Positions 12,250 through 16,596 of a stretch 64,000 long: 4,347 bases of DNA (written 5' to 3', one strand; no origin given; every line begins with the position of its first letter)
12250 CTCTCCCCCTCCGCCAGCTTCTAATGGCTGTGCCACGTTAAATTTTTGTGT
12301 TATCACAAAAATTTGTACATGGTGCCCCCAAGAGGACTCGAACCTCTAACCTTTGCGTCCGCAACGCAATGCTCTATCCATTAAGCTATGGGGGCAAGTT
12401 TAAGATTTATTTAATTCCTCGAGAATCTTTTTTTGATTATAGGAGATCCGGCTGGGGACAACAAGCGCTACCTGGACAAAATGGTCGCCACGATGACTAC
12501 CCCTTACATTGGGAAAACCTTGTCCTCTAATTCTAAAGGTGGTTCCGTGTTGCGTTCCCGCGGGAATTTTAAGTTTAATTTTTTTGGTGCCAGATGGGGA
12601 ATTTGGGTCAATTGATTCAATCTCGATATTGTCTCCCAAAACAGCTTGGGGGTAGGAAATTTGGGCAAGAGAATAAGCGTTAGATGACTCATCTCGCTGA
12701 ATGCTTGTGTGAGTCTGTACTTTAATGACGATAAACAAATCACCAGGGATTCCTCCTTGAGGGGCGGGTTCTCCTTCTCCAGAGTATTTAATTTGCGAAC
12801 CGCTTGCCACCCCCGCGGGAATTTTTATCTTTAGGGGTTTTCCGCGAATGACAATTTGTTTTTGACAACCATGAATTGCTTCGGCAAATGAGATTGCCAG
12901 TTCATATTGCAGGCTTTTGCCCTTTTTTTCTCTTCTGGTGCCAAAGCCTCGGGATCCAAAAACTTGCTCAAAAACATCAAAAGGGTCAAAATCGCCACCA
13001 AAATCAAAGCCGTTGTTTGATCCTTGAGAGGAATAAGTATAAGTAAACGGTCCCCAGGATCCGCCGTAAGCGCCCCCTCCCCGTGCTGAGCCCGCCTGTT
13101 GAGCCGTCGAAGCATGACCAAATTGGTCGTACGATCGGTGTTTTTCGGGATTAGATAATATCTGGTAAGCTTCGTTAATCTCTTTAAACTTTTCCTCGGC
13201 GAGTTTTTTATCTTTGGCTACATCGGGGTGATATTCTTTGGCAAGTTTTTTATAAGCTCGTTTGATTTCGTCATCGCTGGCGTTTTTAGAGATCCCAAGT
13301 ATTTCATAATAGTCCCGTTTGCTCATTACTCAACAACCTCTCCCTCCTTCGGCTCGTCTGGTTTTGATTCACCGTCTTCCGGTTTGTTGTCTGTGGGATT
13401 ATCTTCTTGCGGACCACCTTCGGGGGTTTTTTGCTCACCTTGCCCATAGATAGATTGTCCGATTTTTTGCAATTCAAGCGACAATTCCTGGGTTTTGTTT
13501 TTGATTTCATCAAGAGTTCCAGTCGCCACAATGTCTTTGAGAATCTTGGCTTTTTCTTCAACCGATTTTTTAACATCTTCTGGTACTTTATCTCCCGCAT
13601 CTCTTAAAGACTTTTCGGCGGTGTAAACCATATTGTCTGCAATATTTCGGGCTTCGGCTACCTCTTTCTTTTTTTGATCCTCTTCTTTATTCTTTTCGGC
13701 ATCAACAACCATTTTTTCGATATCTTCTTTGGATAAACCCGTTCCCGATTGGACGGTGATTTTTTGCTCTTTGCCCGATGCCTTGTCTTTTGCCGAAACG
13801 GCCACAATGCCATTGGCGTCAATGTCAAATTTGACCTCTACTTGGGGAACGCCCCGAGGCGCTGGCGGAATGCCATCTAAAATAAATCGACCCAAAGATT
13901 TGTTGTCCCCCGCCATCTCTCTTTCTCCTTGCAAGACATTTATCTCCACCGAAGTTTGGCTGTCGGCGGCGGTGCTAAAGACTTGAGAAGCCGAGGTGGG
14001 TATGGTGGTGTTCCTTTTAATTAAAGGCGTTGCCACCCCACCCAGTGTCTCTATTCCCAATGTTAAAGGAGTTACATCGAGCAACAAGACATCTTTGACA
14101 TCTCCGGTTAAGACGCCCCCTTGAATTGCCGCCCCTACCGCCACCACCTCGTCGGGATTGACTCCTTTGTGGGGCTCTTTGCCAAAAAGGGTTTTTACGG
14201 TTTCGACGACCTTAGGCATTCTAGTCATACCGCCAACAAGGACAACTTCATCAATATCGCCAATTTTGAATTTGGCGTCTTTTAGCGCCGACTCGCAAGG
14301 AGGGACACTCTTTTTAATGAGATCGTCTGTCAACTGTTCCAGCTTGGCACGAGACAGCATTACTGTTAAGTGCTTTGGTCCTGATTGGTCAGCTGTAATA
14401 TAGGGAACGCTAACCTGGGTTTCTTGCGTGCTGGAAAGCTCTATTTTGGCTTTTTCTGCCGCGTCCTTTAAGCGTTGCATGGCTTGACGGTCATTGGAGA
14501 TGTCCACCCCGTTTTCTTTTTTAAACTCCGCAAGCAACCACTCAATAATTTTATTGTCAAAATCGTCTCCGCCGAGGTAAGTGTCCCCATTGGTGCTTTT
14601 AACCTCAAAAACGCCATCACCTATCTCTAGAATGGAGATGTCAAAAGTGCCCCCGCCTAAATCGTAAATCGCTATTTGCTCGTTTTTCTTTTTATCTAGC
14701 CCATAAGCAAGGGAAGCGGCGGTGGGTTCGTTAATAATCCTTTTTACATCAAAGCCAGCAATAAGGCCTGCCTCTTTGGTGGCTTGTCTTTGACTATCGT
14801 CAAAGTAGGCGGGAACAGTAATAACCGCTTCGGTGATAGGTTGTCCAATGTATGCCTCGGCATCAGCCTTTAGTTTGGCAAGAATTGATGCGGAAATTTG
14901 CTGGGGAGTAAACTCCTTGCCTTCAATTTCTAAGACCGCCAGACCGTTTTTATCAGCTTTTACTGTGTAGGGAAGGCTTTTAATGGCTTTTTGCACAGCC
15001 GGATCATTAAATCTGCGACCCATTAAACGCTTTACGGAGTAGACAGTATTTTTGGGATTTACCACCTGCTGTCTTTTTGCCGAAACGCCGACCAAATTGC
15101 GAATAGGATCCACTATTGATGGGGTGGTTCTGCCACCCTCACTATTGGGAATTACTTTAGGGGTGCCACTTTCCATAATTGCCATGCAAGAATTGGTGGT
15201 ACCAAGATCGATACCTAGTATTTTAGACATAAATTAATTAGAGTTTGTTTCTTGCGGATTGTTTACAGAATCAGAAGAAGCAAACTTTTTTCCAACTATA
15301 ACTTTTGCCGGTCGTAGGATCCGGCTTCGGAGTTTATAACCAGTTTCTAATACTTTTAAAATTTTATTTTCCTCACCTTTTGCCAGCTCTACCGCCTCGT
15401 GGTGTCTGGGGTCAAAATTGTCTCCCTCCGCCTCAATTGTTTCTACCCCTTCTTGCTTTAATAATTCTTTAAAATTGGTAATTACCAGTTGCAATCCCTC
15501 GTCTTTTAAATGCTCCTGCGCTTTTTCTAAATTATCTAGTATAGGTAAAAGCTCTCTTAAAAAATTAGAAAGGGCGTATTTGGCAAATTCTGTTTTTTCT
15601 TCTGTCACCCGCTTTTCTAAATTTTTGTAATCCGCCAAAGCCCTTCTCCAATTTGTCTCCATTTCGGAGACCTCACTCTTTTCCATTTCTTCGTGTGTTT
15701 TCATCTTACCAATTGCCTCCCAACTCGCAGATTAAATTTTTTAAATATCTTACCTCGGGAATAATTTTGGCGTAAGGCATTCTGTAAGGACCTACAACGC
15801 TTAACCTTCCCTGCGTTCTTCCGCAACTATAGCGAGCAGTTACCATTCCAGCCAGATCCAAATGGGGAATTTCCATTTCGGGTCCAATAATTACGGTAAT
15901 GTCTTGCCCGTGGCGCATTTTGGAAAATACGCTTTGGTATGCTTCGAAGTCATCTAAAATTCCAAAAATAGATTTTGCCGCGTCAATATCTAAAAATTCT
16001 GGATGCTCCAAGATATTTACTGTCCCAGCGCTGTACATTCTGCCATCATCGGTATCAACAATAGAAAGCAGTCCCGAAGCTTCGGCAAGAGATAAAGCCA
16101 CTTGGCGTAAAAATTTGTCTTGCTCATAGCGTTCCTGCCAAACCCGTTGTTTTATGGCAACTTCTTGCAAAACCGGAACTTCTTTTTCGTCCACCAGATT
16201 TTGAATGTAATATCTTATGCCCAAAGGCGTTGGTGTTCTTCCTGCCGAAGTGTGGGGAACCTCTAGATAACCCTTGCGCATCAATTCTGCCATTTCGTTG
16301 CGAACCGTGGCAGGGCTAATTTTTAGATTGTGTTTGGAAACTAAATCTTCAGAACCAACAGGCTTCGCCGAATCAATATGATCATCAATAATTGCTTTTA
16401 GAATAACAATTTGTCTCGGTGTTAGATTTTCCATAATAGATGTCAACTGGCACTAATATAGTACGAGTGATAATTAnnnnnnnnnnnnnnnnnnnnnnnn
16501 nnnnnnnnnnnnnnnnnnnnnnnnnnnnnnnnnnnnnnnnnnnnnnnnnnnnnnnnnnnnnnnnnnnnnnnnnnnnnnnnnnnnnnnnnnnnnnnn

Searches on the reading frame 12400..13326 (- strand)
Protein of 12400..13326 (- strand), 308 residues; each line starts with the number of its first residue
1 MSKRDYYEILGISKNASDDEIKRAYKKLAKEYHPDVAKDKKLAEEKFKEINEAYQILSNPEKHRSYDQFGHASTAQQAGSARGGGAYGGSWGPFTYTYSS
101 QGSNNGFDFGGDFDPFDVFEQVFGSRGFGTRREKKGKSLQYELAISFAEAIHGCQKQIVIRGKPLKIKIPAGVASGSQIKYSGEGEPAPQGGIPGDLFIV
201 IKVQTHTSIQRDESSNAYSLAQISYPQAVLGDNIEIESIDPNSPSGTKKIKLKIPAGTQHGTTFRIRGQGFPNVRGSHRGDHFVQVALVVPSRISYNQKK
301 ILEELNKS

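Call 30: search_protein_families(library=pfam, proteins=[window:12400-13326:-], max_evalue=0.001)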
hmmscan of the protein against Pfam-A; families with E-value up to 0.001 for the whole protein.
window:12400-13326:- (308 aa): 2 families
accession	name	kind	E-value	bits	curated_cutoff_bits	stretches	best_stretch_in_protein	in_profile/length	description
PF01556.23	DnaJ_C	-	1e-37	129.9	26.6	1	139-291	1-152/152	DnaJ C terminal domain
PF00226.36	DnaJ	-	1.1e-26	93.2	27.8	1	5-67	1-63/63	DnaJ domain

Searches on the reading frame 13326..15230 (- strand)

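Call 7: search_protein_families(library=pfam, proteins=[window:13326-15230:-], max_evalue=0.001)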
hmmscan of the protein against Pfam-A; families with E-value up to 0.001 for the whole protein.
window:13326-15230:- (634 aa): 2 families
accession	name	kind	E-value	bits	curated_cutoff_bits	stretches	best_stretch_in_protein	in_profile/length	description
PF00012.26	HSP70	-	3.7e-259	861.4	20.6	1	4-595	1-598/599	Hsp70 protein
PF06723.19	MreB_Mbl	-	1e-12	48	27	1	131-368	92-316/327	MreB/Mbl protein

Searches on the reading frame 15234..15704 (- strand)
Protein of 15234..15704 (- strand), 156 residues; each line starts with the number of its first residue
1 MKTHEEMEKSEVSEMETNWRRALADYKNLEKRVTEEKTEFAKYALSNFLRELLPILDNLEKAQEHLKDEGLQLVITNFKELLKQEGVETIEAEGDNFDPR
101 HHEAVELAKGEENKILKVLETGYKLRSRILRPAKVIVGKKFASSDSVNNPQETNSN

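Call 7: search_protein_families(library=pfam, proteins=[window:15234-15704:-], max_evalue=0.001)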
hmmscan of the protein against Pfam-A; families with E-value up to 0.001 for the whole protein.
window:15234-15704:- (156 aa): 1 family
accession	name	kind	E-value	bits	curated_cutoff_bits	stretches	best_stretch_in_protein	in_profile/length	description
PF01025.24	GrpE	-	3e-37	128.3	25.8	1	8-139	23-165/165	GrpE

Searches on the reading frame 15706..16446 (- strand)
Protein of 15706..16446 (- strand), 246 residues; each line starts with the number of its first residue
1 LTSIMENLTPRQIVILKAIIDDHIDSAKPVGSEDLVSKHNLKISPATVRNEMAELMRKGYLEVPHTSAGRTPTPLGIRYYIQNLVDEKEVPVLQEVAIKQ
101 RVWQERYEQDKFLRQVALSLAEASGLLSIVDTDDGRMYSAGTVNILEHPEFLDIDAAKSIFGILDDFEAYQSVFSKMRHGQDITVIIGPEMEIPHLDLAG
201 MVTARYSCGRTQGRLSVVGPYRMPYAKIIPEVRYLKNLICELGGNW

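Call 7: search_protein_families(library=pfam, proteins=[window:15706-16446:-], max_evalue=0.001)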
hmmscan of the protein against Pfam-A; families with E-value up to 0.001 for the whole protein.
window:15706-16446:- (246 aa): 2 families
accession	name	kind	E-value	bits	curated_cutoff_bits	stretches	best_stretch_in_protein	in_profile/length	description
PF01628.27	HrcA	-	5.1e-21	76.1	22.2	1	98-229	94-215/215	HrcA protein C terminal domain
PF01726.22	LexA_DNA_bind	-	0.00024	21.3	23.7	1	5-65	1-60/65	LexA DNA binding domain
